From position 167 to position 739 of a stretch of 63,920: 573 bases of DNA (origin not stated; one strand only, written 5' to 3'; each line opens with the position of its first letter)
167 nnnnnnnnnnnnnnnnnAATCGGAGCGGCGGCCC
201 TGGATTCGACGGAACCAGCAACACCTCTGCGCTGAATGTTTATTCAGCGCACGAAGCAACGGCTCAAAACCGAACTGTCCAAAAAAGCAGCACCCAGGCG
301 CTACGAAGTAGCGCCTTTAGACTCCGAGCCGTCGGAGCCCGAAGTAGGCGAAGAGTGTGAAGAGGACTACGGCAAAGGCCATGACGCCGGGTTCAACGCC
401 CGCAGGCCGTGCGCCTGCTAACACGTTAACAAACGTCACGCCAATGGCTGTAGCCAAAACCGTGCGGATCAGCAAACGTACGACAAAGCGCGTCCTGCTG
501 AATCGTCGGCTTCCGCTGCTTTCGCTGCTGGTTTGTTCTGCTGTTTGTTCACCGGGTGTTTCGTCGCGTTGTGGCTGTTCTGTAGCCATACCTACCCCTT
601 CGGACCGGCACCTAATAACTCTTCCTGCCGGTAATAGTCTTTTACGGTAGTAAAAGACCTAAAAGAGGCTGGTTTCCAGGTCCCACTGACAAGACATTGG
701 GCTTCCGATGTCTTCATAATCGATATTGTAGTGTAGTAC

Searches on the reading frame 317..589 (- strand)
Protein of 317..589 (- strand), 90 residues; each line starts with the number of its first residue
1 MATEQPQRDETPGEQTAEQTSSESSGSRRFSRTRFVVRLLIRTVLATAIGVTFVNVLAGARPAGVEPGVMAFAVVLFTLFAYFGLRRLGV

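Call 72: search_protein_families(library=pfam, proteins=[window:317-589:-], max_evalue=0.01)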
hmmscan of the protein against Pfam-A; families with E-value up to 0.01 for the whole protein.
window:317-589:- (90 aa): 0 families

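Call 103: find_encoding_contigs(protein=window:317-589:-, flank=4000, max_places=10)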
Protein window:317-589:- (90 aa): 4 contigs read that carry it; 3 places shown.
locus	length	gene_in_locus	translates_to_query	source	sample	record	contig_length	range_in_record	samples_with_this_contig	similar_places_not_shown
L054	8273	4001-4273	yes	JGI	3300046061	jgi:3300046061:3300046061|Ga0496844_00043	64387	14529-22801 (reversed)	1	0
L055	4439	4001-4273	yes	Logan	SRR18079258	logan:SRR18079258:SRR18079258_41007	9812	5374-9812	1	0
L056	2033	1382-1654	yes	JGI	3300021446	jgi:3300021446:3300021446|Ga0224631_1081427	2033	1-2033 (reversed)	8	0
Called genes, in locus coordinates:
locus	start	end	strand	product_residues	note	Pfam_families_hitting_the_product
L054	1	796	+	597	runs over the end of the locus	-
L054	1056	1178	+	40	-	-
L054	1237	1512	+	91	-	-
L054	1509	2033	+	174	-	-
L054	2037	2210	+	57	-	-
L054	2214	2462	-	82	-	-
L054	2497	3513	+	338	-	PF04233:Phage_Mu_F (faint)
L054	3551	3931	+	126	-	-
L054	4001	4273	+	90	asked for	-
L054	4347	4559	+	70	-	-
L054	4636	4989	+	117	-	-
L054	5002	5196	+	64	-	-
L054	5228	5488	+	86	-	-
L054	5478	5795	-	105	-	-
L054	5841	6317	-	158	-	-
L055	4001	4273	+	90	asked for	-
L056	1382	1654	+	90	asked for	-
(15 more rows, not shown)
